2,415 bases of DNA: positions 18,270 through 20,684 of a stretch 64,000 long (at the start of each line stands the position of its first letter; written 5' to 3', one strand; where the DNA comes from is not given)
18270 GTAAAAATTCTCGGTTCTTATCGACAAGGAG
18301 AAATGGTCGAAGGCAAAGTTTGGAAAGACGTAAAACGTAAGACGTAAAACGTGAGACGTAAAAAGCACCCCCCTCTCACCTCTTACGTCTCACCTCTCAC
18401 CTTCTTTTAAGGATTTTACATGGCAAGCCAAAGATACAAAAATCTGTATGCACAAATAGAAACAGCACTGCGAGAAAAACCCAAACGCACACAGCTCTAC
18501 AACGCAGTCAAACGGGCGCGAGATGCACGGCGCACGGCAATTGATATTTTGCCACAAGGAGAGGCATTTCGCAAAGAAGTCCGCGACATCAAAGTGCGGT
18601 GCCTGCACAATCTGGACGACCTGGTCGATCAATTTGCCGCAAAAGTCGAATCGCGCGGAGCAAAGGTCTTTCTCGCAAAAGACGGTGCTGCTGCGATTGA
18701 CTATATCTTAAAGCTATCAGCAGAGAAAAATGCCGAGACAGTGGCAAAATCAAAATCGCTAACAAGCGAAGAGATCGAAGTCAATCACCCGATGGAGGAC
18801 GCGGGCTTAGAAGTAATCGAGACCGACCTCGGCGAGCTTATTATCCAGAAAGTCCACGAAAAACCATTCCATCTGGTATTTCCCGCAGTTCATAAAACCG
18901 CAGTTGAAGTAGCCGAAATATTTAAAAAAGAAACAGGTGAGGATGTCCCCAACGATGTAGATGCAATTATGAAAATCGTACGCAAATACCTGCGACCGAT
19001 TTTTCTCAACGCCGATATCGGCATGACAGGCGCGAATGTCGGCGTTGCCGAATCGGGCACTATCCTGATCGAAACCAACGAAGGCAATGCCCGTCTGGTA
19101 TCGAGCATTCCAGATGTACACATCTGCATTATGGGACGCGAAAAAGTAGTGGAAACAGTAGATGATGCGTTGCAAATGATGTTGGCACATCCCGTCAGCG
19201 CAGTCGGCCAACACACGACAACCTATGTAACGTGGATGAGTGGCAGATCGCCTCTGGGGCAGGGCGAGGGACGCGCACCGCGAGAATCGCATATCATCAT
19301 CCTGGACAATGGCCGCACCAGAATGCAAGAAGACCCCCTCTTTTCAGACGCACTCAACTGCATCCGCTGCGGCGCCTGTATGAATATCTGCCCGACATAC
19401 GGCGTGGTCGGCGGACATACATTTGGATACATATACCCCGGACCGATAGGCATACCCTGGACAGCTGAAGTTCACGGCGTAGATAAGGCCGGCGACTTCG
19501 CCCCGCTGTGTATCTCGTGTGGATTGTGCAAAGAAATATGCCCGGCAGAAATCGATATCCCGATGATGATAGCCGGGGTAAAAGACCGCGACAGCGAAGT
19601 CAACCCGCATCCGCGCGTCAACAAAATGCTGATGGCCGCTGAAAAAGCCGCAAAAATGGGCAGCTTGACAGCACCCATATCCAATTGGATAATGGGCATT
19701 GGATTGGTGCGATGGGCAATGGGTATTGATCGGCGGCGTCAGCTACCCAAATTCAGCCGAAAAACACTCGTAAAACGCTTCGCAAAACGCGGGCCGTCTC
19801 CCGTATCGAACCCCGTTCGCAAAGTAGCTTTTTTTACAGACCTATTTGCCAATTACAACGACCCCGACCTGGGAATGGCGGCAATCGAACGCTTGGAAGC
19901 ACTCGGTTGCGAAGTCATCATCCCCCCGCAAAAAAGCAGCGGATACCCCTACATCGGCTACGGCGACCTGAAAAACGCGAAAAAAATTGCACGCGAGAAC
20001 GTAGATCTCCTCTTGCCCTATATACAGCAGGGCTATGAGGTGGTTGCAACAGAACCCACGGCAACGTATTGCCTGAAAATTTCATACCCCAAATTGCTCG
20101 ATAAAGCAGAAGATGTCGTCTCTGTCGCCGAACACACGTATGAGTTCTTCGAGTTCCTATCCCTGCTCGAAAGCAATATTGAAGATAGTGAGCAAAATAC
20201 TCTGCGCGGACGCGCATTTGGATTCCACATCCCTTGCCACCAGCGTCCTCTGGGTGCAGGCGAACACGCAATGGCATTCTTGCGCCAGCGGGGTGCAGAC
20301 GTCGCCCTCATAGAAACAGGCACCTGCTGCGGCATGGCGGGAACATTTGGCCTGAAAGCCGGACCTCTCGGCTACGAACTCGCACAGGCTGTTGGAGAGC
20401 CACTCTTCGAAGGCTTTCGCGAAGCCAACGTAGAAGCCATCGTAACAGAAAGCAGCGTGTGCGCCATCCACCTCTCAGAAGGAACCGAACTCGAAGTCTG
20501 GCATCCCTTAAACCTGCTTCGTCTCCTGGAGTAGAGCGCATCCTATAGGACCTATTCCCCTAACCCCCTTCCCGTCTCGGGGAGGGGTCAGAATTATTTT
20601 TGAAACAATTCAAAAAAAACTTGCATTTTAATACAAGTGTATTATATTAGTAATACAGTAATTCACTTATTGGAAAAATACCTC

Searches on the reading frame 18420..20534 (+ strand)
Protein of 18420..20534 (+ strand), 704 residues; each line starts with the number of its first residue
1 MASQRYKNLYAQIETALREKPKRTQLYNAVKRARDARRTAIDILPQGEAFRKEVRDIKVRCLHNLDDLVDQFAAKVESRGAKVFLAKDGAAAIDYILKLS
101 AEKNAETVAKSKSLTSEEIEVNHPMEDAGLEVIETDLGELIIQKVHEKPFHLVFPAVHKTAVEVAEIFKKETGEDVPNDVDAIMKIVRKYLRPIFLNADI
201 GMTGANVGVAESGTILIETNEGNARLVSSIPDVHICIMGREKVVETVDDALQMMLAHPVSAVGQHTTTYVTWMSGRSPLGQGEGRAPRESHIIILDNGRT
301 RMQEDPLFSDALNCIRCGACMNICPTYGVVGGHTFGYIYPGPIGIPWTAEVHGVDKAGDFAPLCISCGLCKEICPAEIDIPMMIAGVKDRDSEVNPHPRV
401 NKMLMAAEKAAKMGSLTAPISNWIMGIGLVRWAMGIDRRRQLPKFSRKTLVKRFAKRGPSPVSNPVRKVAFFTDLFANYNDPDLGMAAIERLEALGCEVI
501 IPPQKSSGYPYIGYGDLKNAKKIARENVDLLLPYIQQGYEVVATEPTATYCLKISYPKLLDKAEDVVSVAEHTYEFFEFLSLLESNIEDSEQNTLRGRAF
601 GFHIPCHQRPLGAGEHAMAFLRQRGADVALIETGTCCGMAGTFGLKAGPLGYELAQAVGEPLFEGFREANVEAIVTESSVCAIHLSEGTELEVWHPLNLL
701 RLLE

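Call 27: search_protein_families(library=pfam, proteins=[window:18420-20534:+], max_evalue=0.001)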
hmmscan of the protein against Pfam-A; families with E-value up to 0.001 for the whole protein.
window:18420-20534:+ (704 aa): 15 families
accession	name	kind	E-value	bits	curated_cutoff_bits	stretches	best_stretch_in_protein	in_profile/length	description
PF02589.21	LUD_dom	-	1.4e-43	149.2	22.6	1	70-295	2-189/189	LUD domain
PF13183.11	Fer4_8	-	8.9e-13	49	27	1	311-378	2-68/68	4Fe-4S dicluster domain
PF02754.22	CCG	-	6.9e-09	36.1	20.6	1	601-685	2-84/85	Cysteine-rich domain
PF13534.11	Fer4_17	-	1.5e-08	35.5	22.2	1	313-379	1-61/61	4Fe-4S dicluster domain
PF13187.11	Fer4_9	-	7.2e-08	32.8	27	0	308-326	31-49/52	4Fe-4S dicluster domain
PF00037.32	Fer4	-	2.7e-07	30.6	21.1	1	312-326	6-20/24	4Fe-4S binding domain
PF12797.12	Fer4_2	-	1.1e-06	28.7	24.5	1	308-326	4-22/22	4Fe-4S binding domain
PF13237.11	Fer4_10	-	4.6e-06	26.9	25.5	1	310-375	5-53/53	4Fe-4S dicluster domain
PF12800.12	Fer4_4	-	5.6e-06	26.7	24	0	313-327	3-17/17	4Fe-4S binding domain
PF12837.12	Fer4_6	-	1e-05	25.6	25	0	310-329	5-23/24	4Fe-4S binding domain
PF13746.11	Fer4_18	-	2.4e-05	24.9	27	0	363-380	60-77/114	4Fe-4S dicluster domain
PF13484.11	Fer4_16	-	4.2e-05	24.7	30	0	313-328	1-16/66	4Fe-4S double cluster binding domain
PF12838.12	Fer4_7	-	6.2e-05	23.8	27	1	313-377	1-51/52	4Fe-4S dicluster domain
PF14697.11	Fer4_21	-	0.00059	20.4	35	0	313-326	7-20/59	4Fe-4S dicluster domain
PF12798.12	Fer4_3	-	0.00098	20.2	27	0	314-326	1-13/15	4Fe-4S binding domain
